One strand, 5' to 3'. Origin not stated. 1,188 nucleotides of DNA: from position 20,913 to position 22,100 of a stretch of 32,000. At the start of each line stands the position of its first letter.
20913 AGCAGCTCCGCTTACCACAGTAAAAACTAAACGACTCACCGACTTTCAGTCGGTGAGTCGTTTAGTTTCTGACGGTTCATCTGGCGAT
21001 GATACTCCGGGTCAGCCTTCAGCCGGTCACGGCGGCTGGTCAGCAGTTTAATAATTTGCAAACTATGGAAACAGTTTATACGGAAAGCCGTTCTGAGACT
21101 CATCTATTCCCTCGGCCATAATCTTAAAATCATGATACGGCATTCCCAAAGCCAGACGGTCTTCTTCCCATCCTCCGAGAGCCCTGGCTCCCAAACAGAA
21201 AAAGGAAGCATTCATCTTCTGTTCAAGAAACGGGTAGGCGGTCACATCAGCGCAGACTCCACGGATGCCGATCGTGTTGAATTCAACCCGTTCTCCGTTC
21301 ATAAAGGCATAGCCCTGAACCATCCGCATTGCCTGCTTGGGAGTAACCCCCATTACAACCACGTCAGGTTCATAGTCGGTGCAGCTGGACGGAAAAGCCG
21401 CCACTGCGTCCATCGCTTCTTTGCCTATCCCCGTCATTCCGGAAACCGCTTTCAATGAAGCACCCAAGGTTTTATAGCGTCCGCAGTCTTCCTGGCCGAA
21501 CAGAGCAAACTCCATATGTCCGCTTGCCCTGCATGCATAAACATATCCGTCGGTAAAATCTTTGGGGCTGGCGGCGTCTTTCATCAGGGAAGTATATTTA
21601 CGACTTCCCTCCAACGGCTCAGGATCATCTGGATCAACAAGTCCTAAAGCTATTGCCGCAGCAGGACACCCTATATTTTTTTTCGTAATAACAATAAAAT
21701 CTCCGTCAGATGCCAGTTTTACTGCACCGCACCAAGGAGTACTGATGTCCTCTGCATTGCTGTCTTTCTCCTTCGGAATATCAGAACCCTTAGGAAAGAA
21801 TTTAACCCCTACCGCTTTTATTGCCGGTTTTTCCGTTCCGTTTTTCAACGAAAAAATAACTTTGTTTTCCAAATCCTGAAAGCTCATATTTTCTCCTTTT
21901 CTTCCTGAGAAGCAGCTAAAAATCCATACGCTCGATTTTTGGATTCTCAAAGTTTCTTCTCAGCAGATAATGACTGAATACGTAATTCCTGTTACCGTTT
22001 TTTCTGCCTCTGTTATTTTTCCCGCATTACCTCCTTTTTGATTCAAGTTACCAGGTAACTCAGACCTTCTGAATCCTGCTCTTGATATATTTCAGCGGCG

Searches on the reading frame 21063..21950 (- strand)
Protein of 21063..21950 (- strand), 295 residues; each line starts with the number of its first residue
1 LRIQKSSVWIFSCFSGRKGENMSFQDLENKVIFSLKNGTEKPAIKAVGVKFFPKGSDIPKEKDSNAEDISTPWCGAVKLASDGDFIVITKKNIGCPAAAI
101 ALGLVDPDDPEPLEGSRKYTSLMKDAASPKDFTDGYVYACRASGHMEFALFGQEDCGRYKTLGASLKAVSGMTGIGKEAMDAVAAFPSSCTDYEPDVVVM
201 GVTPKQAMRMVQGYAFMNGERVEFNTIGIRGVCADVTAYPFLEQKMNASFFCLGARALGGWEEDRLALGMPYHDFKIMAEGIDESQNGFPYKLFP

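Call 3: search_protein_families(library=pfam, proteins=[window:21063-21950:-], max_evalue=0.01)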
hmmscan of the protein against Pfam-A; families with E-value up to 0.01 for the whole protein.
window:21063-21950:- (295 aa): 1 family
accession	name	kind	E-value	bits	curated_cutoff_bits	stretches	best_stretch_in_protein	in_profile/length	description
PF02596.20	DUF169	-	2.4e-43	148.9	27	1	45-281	11-209/209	Uncharacterised ArCR, COG2043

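Call 4: search_protein_families(library=ncbifam, proteins=[window:21063-21950:-], max_evalue=0.01)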
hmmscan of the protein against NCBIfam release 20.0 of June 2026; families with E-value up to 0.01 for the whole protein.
window:21063-21950:- (295 aa): 0 families

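Call 71: search_solved_structures(query=window:21063-21887:-, max_evalue=1)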
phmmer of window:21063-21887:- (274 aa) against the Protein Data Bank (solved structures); distinct sequences matched with E-value up to 1: 0.
